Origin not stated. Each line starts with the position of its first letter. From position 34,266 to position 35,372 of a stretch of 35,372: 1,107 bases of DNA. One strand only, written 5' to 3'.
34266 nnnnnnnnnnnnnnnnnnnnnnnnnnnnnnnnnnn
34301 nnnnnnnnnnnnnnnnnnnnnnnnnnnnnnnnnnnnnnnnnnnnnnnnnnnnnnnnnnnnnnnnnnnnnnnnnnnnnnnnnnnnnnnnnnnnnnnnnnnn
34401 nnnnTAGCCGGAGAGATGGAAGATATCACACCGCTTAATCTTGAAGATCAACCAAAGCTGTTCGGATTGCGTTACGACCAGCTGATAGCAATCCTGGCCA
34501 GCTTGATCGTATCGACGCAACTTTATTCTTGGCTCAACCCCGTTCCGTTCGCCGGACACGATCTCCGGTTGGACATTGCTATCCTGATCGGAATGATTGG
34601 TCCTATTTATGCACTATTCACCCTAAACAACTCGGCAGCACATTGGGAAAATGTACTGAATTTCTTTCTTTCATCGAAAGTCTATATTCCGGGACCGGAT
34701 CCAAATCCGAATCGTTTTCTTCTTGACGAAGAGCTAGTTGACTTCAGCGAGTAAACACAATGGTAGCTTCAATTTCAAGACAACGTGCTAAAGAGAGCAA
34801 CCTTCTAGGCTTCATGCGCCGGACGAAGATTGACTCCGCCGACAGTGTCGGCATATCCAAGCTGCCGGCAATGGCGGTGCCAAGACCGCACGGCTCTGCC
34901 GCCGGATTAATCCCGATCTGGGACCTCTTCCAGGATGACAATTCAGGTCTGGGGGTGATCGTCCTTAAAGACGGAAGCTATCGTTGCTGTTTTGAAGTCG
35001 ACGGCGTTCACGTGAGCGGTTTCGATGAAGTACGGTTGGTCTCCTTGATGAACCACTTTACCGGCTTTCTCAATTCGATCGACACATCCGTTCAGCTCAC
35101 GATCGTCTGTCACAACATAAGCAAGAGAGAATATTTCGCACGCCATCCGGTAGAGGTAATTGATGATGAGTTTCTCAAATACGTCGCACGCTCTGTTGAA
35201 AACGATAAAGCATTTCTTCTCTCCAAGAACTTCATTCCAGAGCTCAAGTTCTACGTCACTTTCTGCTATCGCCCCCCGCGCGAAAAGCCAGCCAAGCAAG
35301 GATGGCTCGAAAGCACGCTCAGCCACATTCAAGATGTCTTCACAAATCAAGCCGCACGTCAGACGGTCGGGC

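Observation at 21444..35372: Chromosomal type IV secretion / conjugation-like cluster of atypical composition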

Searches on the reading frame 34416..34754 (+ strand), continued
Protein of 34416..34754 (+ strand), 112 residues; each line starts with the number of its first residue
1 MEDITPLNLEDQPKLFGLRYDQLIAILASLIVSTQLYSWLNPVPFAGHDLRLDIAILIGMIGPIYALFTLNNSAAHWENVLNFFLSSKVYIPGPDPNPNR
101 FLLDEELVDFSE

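Call 88: find_encoding_contigs(protein=P0157, flank=10000, max_places=1)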
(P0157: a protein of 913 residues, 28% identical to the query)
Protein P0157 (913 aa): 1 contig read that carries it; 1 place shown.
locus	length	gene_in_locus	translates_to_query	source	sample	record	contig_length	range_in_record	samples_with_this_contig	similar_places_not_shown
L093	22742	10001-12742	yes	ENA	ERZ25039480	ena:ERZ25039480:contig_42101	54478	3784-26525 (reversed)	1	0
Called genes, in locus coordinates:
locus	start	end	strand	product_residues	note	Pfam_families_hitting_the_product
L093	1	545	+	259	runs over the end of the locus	-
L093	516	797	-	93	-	PF02517:Rce1-like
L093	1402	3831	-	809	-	PF00317:Ribonuc_red_lgN, PF02867:Ribonuc_red_lgC, PF12637:TSCPD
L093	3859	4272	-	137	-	-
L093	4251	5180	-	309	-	PF04307:YdjM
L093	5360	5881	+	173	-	-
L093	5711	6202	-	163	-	-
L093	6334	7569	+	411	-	-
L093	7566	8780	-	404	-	PF09594:GT87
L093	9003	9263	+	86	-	-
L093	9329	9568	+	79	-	-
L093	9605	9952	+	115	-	-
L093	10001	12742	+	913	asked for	PF12846:AAA_10 (faint), PF19044:P-loop_TraG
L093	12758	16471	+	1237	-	-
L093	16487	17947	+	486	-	-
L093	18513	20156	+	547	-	PF02534:T4SS-DNA_transf, PF10412:TrwB_AAD_bind, PF02534:T4SS-DNA_transf, PF10412:TrwB_AAD_bind (weak), PF12696:TraG-D_C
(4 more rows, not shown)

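Call 89: find_encoding_contigs(protein=P0150, flank=10000, max_places=1)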
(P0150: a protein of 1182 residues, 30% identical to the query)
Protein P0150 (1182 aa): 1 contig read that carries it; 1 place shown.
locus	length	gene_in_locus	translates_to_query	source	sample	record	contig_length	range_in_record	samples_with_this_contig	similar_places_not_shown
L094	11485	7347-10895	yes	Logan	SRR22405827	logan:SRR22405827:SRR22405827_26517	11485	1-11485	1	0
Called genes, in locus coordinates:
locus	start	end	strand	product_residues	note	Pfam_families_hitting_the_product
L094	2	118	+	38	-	?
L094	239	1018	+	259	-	-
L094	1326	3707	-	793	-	PF03704:BTAD, PF14559:TPR_19 (weak), PF13401:AAA_22 (weak), PF25872:HTH_77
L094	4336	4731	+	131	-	-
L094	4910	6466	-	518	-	-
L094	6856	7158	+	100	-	-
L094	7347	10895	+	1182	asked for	PF12846:AAA_10 (faint), PF19044:P-loop_TraG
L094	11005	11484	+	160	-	?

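Call 100: search_protein_families(library=ncbifam, proteins=[L001:3831-6620:+, L004:13618-16536:+, L004:16802-17632:+, L001:6759-7394:+, L066:4600-8460:+, P0150, P0152, P0154, P0157, P0162], max_evalue=0.01)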
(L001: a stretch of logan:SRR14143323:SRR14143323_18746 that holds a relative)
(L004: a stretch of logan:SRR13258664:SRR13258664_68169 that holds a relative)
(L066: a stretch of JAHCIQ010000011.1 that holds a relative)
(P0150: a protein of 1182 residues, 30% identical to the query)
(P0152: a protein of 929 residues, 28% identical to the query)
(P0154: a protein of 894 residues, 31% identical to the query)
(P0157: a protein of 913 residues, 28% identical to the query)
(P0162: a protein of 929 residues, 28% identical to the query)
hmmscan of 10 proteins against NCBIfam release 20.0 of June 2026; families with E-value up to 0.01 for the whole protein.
L001:3831-6620:+ (930 aa): 10 families
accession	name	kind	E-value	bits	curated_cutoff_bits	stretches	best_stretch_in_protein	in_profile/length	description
NF045971.1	conju_CD1110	equivalog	2.1e-46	158.6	325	1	294-849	187-716/752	VirB4-like conjugal transfer ATPase, CD1110 family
TIGR02746.1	TraC-F-type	equivalog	1e-45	156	567.05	1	344-898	249-782/800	type IV secretion system protein TraC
TIGR00929.1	VirB4_CagE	subfamily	3.8e-37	127.9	643.1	1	65-857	21-733/792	VirB4 family type IV secretion/conjugal transfer ATPase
NF045975.1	VirB4_plasma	equivalog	4.9e-33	113.9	590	1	307-832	315-838/894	Mbov_0397 family ICE element conjugal transfer ATPase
NF010278.0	PRK13721.1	subfamily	3.4e-12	45.1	1177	1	528-835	482-770/874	type IV secretion system protein TraC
TIGR03783.1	Bac_Flav_CT_G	subfamily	1.7e-08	32.8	261.55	1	529-893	442-805/829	TraG family conjugative transposon ATPase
TIGR03744.1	traC_PFL_4706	equivalog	5.2e-08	31.2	520.6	1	626-900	602-869/892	conjugative transfer ATPase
NF010447.0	PRK13873.1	equivalog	3.5e-06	25.2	1020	1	685-855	574-736/815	conjugal transfer protein TrbE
NF052333.1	ATPase_TcpF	exception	7.1e-05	20.9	1100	1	495-819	425-741/813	conjugal transfer ATPase TcpF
NF010427.0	PRK13853.1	equivalog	0.0024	15.8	957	1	687-849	565-717/789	type IV secretion system protein VirB4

L004:13618-16536:+ (973 aa): 5 families
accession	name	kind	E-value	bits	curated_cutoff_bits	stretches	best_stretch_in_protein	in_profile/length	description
NF045973.1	conju_CD1115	equivalog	9.8e-13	47.7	250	1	469-681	218-423/442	VirD4-like conjugal transfer protein, CD1115 family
TIGR03743.1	SXT_TraD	subfamily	1.8e-06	26.7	366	0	543-681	490-624/636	conjugative transfer system coupling protein TraD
NF045975.1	VirB4_plasma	equivalog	0.00084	17.1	590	1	267-299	515-547/894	Mbov_0397 family ICE element conjugal transfer ATPase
NF010424.0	PRK13850.1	equivalog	0.001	17.3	681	1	473-629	322-472/670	type IV secretion system ATPase VirD4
TIGR02746.1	TraC-F-type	equivalog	0.0077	14.2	567.05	0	266-299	429-462/800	type IV secretion system protein TraC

L004:16802-17632:+ (277 aa): 0 families

L001:6759-7394:+ (212 aa): 0 families

L066:4600-8460:+ (1287 aa): 0 families

P0150 (1182 aa): 9 families
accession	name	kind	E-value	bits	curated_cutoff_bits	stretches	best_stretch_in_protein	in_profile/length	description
TIGR02746.1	TraC-F-type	equivalog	1.8e-46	158.5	567.05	1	592-1145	251-783/800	type IV secretion system protein TraC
NF045971.1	conju_CD1110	equivalog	4.3e-37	127.8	325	1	558-1090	200-717/752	VirB4-like conjugal transfer ATPase, CD1110 family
TIGR00929.1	VirB4_CagE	subfamily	4.9e-24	84.6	643.1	1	579-1063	252-704/792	VirB4 family type IV secretion/conjugal transfer ATPase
NF045975.1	VirB4_plasma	equivalog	2.7e-21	75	590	2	578-827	327-573/894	Mbov_0397 family ICE element conjugal transfer ATPase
NF010278.0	PRK13721.1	subfamily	1.5e-13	49.5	1177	1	590-1061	295-762/874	type IV secretion system protein TraC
TIGR03783.1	Bac_Flav_CT_G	subfamily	1.1e-07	30.1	261.55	1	918-1161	597-827/829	TraG family conjugative transposon ATPase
NF010447.0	PRK13873.1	equivalog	1.2e-06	26.8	1020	1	918-1059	573-703/815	conjugal transfer protein TrbE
NF010427.0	PRK13853.1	equivalog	0.00056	17.9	957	1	578-702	245-358/789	type IV secretion system protein VirB4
NF041017.1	DNA_import_CedB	equivalog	0.0082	14.8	700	0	992-1041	471-521/590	DNA import protein CedB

P0152 (929 aa): 9 families
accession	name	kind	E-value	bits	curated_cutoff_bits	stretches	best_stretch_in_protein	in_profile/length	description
TIGR02746.1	TraC-F-type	equivalog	1.2e-51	175.6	567.05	1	364-891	250-773/800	type IV secretion system protein TraC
NF045971.1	conju_CD1110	equivalog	1.4e-49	169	325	1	128-851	13-717/752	VirB4-like conjugal transfer ATPase, CD1110 family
NF045975.1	VirB4_plasma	equivalog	5e-45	153.6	590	1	265-837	241-842/894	Mbov_0397 family ICE element conjugal transfer ATPase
TIGR00929.1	VirB4_CagE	subfamily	2.5e-41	141.8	643.1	1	128-854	20-729/792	VirB4 family type IV secretion/conjugal transfer ATPase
NF010278.0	PRK13721.1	subfamily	2.9e-17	61.8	1177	1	441-836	382-770/874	type IV secretion system protein TraC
TIGR03744.1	traC_PFL_4706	equivalog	1.6e-05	23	520.6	1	360-555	299-497/892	conjugative transfer ATPase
TIGR03783.1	Bac_Flav_CT_G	subfamily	2e-05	22.6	261.55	1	533-855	439-764/829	TraG family conjugative transposon ATPase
NF053655.1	CedD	equivalog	0.00084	18.1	600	0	723-846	384-499/527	DNA-translocating ATPase CedD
NF052333.1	ATPase_TcpF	exception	0.0078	14.1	1100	0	416-573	340-503/813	conjugal transfer ATPase TcpF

P0154 (894 aa): 12 families
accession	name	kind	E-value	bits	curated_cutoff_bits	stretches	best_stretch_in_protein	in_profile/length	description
TIGR02746.1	TraC-F-type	equivalog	2.3e-53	181.3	567.05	1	311-848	249-778/800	type IV secretion system protein TraC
NF045971.1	conju_CD1110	equivalog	2.2e-40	138.6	325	1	289-773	210-698/752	VirB4-like conjugal transfer ATPase, CD1110 family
TIGR00929.1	VirB4_CagE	subfamily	7.6e-21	74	643.1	1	299-774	251-707/792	VirB4 family type IV secretion/conjugal transfer ATPase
NF010278.0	PRK13721.1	subfamily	7.8e-18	63.7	1177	1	308-769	292-762/874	type IV secretion system protein TraC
NF045975.1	VirB4_plasma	equivalog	3.1e-15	55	590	2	442-553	466-578/894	Mbov_0397 family ICE element conjugal transfer ATPase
NF010447.0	PRK13873.1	equivalog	1.4e-09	36.5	1020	1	495-791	446-724/815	conjugal transfer protein TrbE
TIGR03783.1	Bac_Flav_CT_G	subfamily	2e-08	32.6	261.55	1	639-868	604-826/829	TraG family conjugative transposon ATPase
NF010473.0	PRK13898.1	equivalog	4.3e-05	21.8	1050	1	495-766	452-708/801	type IV secretion system ATPase VirB4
NF053655.1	CedD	equivalog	0.00015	20.6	600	1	496-535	227-266/527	DNA-translocating ATPase CedD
NF052333.1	ATPase_TcpF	exception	0.0011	16.9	1100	0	705-751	685-731/813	conjugal transfer ATPase TcpF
NF010466.0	PRK13891.1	subfamily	0.0017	16.3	1322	1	645-795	635-778/852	conjugal transfer protein TrbE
NF041017.1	DNA_import_CedB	equivalog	0.0026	16.5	700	1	659-749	431-521/590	DNA import protein CedB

P0157 (913 aa): 9 families
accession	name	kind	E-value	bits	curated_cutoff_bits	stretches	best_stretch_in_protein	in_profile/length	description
TIGR02746.1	TraC-F-type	equivalog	1.1e-35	122.8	567.05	1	90-884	42-799/800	type IV secretion system protein TraC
NF045971.1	conju_CD1110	equivalog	2.7e-35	121.8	325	1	51-780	12-693/752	VirB4-like conjugal transfer ATPase, CD1110 family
NF045975.1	VirB4_plasma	equivalog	5.7e-18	64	590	1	373-766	405-814/894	Mbov_0397 family ICE element conjugal transfer ATPase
TIGR00929.1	VirB4_CagE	subfamily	3.3e-14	52.1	643.1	1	488-781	442-702/792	VirB4 family type IV secretion/conjugal transfer ATPase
NF010278.0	PRK13721.1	subfamily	1e-13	50.1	1177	1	486-781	482-762/874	type IV secretion system protein TraC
NF041017.1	DNA_import_CedB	equivalog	6.6e-05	21.7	700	1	713-762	472-522/590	DNA import protein CedB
TIGR03783.1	Bac_Flav_CT_G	subfamily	0.0006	17.8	261.55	1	488-883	443-827/829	TraG family conjugative transposon ATPase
NF010447.0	PRK13873.1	equivalog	0.0014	16.6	1020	1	641-775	573-699/815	conjugal transfer protein TrbE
NF052333.1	ATPase_TcpF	exception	0.0088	13.9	1100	0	709-782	678-746/813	conjugal transfer ATPase TcpF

P0162 (929 aa): 6 families
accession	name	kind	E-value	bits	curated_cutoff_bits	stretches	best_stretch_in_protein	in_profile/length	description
TIGR02746.1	TraC-F-type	equivalog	1.7e-21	75.9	567.05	1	353-899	252-781/800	type IV secretion system protein TraC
TIGR00929.1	VirB4_CagE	subfamily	6.5e-16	57.7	643.1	1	329-851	242-726/792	VirB4 family type IV secretion/conjugal transfer ATPase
NF045971.1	conju_CD1110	equivalog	3.4e-15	55.4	325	1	297-660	180-549/752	VirB4-like conjugal transfer ATPase, CD1110 family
NF045975.1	VirB4_plasma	equivalog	2.4e-06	25.6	590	1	334-598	323-578/894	Mbov_0397 family ICE element conjugal transfer ATPase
TIGR03744.1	traC_PFL_4706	equivalog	3.5e-05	21.9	520.6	0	762-864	731-834/892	conjugative transfer ATPase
NF010278.0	PRK13721.1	subfamily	0.00015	19.8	1177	1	484-572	429-517/874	type IV secretion system protein TraC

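Call 106: search_protein_families(library=pfam, alignment_id=A13, max_evalue=0.00001)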
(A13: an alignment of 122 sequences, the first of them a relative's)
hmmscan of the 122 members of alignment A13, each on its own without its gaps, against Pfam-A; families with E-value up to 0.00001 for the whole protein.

A. member 1, L021:19087-20577:- (496 aa): 3 families
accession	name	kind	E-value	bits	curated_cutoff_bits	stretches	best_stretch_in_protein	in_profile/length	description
PF05227.19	CHASE3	-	2.5e-29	102.4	28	1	38-171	3-137/138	CHASE3 domain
PF02518.31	HATPase_c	-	2.6e-29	102.3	26.4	1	342-457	1-110/111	Histidine kinase-, DNA gyrase B-, and HSP90-like ATPase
PF00512.31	HisKA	-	3.8e-21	75.3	26.9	1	230-294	2-66/66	His Kinase A (phospho-acceptor) domain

B. families by the number of members that match (of 122 scanned): 134 families (the first 25 are shown)
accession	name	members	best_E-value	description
PF13649.12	Methyltransf_25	16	1e-35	Methyltransferase domain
PF08242.18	Methyltransf_12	16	1.6e-27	Methyltransferase domain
PF08241.18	Methyltransf_11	15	7.3e-36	Methyltransferase domain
PF13847.12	Methyltransf_31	15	1.5e-31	Methyltransferase domain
PF13489.12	Methyltransf_23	15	5.7e-22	Methyltransferase domain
PF05175.20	MTS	13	1.2e-13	Methyltransferase small domain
PF01209.24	Ubie_methyltran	9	2.7e-18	ubiE/COQ5 methyltransferase family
PF13424.12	TPR_12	6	4.9e-76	Tetratricopeptide repeat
PF01656.29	CbiA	6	1.1e-11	CobQ/CobB/MinD/ParA nucleotide binding domain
PF00005.33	ABC_tran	5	1.7e-34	ABC transporter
PF08352.17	oligo_HPY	5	3.3e-19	Oligopeptide/dipeptide transporter, C-terminal region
PF03848.20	TehB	5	1.6e-09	Tellurite resistance protein TehB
PF08003.17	Methyltransf_9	5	6.5e-08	Protein of unknown function (DUF1698)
PF00079.25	Serpin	4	5.1e-92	Serpin (serine protease inhibitor)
PF02737.24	3HCDH_N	4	1.1e-63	3-hydroxyacyl-CoA dehydrogenase, NAD binding domain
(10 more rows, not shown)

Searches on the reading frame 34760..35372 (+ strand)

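Call 5: search_protein_families(library=pfam, proteins=[window:34760-35372:+], max_evalue=1)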
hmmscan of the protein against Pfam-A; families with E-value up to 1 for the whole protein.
window:34760-35372:+ (204 aa): 1 family
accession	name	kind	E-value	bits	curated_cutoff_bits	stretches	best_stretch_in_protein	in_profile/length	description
PF07322.17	Seadorna_Vp10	-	0.059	13.5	28.7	0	14-60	11-56/202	Seadornavirus Vp10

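Call 6: search_protein_families(library=ncbifam, proteins=[window:34760-35372:+], max_evalue=1)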
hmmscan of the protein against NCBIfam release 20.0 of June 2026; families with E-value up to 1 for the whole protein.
window:34760-35372:+ (204 aa): 2 families
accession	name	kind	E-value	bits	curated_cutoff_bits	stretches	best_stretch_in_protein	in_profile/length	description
TIGR00929.1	VirB4_CagE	subfamily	0.00086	17.6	643.1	1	65-179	21-129/792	VirB4 family type IV secretion/conjugal transfer ATPase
NF045975.1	VirB4_plasma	equivalog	0.14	9.8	590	1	71-122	126-177/894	Mbov_0397 family ICE element conjugal transfer ATPase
